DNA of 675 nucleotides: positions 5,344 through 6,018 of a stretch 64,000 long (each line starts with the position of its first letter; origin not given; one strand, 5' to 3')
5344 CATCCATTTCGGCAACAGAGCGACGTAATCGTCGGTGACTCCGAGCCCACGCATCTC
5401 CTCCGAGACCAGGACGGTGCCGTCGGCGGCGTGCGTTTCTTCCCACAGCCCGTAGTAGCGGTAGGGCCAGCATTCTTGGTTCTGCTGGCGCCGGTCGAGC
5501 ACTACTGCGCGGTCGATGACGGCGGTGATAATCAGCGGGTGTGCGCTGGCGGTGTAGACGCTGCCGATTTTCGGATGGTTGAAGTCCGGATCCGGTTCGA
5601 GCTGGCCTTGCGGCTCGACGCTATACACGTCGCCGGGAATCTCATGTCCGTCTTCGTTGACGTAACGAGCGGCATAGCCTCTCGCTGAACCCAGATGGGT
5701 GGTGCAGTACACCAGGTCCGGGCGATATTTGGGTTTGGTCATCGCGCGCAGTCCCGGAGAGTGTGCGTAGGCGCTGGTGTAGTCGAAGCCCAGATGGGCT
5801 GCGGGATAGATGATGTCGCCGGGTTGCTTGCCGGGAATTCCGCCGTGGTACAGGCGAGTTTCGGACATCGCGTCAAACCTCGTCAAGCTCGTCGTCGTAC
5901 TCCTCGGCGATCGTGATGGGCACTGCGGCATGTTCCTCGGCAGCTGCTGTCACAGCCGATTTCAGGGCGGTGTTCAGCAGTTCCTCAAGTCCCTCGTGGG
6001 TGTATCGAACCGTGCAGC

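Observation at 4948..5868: Arr-type ADP-ribosyltransferase domain fused to an unknown domain, embedded inside an ESX esp operon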

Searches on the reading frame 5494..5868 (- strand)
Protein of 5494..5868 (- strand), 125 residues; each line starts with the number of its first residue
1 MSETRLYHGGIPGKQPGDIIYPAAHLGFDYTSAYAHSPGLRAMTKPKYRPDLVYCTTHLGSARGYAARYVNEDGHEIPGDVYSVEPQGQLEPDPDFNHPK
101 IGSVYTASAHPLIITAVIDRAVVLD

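Call 55: search_solved_structures(query=A4, max_evalue=10, show_alignments=4)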
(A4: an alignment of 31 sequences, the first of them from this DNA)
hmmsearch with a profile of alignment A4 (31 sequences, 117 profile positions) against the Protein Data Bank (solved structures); distinct sequences matched with E-value up to 10: 5.
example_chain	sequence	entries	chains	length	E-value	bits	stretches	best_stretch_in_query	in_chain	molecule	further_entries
9iba_A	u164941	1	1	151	6.9e-06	29.5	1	6-111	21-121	ARR-2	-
9iaf_A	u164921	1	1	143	2.9e-05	27.5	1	3-93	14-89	Rifampin ADP-ribosyl transferase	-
2hw2_A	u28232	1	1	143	2.9e-05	27.5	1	3-93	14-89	Rifampin ADP-ribosyl transferase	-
2yyz_A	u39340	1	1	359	0.25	14.8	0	37-68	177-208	Sugar ABC transporter, ATP-binding protein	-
9vye_A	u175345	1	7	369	0.29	14.6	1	40-83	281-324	Major capsid protein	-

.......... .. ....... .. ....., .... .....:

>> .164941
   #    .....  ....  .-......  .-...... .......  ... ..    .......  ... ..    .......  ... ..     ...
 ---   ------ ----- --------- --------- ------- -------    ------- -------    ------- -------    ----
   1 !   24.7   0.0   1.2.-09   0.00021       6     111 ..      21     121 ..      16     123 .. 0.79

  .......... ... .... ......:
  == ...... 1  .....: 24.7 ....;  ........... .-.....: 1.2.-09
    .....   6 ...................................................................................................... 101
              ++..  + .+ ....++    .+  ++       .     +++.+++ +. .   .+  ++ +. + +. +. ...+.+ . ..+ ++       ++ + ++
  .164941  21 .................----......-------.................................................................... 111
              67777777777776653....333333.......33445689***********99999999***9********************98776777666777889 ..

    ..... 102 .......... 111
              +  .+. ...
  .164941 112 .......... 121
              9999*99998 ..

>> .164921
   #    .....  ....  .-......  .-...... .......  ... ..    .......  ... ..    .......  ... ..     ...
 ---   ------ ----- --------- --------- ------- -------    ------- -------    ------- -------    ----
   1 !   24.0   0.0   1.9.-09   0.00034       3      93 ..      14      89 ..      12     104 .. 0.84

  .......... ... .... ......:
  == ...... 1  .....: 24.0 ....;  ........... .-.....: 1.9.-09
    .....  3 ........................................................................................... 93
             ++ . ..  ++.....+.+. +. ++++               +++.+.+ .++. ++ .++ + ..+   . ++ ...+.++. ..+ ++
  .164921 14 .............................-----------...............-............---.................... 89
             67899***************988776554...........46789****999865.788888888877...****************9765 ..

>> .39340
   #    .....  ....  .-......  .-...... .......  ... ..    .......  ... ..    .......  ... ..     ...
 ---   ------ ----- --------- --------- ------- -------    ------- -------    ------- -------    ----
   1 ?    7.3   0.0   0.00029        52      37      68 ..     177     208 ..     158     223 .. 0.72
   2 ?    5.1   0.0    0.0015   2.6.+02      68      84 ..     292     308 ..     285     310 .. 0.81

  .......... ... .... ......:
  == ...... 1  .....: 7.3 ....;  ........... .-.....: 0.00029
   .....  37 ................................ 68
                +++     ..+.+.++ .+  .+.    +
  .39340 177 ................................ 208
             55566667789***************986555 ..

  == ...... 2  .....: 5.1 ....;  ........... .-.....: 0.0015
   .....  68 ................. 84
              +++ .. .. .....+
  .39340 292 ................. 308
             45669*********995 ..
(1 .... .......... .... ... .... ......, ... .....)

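Call 56: find_homologous_proteins(query=A4, max_evalue=0.00001)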
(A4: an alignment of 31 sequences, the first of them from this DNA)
Query A4 (31 sequences) (125 aa, profile of the alignment): 278 proteins with E <= 0.00001 among 1634 candidates; the best 120 are listed.
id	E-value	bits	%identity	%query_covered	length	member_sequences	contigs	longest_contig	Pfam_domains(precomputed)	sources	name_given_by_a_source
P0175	1.3e-31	127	40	98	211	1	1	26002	-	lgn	-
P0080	1.8e-29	120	40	98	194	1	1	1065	-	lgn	-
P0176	8.0e-29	118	39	88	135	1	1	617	-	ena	-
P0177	5.6e-28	115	36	73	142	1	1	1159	-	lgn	-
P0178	1.1e-27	114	38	96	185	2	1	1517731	-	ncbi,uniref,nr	ncbi:hypothetical protein [Terrabacter sp. MAHUQ-38]|uniref:hypothetical protein n=1 Tax=unclassifie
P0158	1.1e-27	114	36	88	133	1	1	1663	-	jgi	jgi:hypothetical protein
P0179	1.6e-27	114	39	74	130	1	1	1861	-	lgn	-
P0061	4.3e-27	112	35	76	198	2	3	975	-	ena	-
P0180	4.5e-27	112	36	74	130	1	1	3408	-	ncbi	-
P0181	6.6e-27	112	39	78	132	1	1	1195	-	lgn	-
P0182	7.9e-27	112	35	88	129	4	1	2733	PF12120.15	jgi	-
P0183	8.6e-27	112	35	93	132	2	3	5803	-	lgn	-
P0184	1.3e-26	111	36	95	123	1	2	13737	PF12120.15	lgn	-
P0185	2.1e-26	110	35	74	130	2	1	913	-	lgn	-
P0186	4.5e-26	109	39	74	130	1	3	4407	-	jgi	jgi:sugar lactone lactonase YvrE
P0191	7.1e-25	105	35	88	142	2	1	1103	PF12120.15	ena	-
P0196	1.8e-24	104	34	91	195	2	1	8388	PF12120.15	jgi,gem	-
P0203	9.7e-23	98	32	94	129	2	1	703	PF12120.15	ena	-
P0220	2.2e-21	94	42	78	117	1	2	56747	PF12120.15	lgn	-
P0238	9.0e-21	92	39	74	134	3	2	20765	PF12120.15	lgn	-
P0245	1.9e-20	91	42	76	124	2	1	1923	PF12120.15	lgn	-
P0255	4.4e-20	90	38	76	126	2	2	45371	PF12120.15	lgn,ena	-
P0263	1.2e-19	88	41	78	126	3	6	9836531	-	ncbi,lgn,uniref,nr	ncbi:hypothetical protein QBA57_28735 [Streptomyces scabiei]|uniref:hypothetical protein n=1 Tax=Str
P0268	2.7e-19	87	37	81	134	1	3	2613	PF12120.15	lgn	-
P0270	2.8e-19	87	41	76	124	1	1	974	PF12120.15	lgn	-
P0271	2.8e-19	87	34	84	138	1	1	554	PF12120.15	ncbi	-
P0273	3.4e-19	87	37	71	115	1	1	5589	PF12120.15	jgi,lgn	jgi:rifampin ADP-ribosylating transferase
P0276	4.2e-19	87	39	71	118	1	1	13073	PF12120.15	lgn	-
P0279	5.6e-19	86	35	78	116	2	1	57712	PF12120.15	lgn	-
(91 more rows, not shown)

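Call 57: find_encoding_contigs(protein=P0178, flank=7000, max_places=2)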
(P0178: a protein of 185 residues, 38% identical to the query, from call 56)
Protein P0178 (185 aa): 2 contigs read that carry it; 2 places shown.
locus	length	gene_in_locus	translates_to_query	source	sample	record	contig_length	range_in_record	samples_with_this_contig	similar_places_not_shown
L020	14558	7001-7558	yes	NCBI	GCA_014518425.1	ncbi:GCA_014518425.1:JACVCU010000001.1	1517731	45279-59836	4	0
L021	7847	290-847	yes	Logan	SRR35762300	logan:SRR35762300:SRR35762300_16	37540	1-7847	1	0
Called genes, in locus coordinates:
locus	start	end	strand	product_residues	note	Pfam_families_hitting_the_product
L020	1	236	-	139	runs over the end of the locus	-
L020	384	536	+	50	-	-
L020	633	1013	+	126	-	PF24705:DUF7668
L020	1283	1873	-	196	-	-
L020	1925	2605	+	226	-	PF00072:Response_reg, PF00196:GerE, PF04545:Sigma70_r4 (weak), PF08281:Sigma70_r4_2 (weak), PF13384:HTH_23 (weak)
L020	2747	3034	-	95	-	-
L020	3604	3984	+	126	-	-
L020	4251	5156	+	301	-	-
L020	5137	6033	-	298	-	PF01068:DNA_ligase_A_M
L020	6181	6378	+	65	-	PF11774:Lsr2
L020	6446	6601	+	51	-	-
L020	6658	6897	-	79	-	PF09954:DUF2188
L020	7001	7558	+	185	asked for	-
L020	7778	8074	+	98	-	-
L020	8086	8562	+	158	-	-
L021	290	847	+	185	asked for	-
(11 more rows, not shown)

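Call 58: find_encoding_contigs(protein=P0175, flank=7000, max_places=2)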
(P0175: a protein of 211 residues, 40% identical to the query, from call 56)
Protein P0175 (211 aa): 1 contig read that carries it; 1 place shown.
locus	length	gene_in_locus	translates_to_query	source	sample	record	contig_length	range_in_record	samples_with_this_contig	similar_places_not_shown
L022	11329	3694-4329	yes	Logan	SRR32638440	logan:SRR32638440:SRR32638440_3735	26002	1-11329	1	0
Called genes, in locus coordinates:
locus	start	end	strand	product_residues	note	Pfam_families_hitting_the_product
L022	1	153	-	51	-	?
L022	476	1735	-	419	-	PF05977:MFS_3, PF07690:MFS_1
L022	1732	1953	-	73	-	PF04149:DUF397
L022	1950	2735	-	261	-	PF13560:HTH_31, PF19054:DUF5753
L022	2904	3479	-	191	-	PF00239:Resolvase, PF02796:HTH_7, PF13384:HTH_23 (faint)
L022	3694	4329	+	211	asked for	-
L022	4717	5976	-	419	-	-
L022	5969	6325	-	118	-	-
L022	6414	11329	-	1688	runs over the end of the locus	PF08241:Methyltransf_11 (faint), PF13649:Methyltransf_25 (faint), PF28553:WH_1, PF28554:DUF8437, PF00176:SNF2-rel_dom (faint), PF28555:Helicase_dom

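Call 59: find_encoding_contigs(protein=P0263, flank=7000, max_places=3)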
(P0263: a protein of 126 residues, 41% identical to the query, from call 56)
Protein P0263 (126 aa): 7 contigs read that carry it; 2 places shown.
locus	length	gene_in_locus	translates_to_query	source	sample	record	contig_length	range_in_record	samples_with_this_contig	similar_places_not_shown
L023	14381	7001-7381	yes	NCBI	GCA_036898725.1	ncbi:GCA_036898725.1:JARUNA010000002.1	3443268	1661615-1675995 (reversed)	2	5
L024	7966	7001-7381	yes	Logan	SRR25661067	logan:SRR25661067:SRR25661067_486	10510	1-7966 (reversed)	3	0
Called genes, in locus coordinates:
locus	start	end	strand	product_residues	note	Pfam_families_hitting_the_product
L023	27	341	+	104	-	-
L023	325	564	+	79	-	PF12728:HTH_17 (weak)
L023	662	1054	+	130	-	-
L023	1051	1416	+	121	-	-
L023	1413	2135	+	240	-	-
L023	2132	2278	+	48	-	-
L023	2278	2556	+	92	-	-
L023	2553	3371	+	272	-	-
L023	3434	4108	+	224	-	PF25708:Phage_T7_Gp5_9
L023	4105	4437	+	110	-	-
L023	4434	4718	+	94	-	-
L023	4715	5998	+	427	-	PF00145:DNA_methylase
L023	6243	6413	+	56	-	-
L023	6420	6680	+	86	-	-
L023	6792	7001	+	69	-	PF19575:HTH_58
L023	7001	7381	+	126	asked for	-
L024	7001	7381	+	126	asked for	-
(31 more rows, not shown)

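Call 65: search_protein_families(library=ncbifam, proteins=[P0178, P0175, P0263], max_evalue=0.01)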
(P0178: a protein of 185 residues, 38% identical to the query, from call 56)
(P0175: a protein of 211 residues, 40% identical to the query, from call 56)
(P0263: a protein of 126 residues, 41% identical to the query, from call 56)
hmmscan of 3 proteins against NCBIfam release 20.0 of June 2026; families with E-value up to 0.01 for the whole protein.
P0178 (185 aa): 0 families

P0175 (211 aa): 1 family
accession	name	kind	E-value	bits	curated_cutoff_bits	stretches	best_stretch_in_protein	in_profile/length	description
NF033144.1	rifampin_ARR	equivalog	0.00021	21.1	130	1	28-112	2-75/131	NAD(+)--rifampin ADP-ribosyltransferase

P0263 (126 aa): 0 families
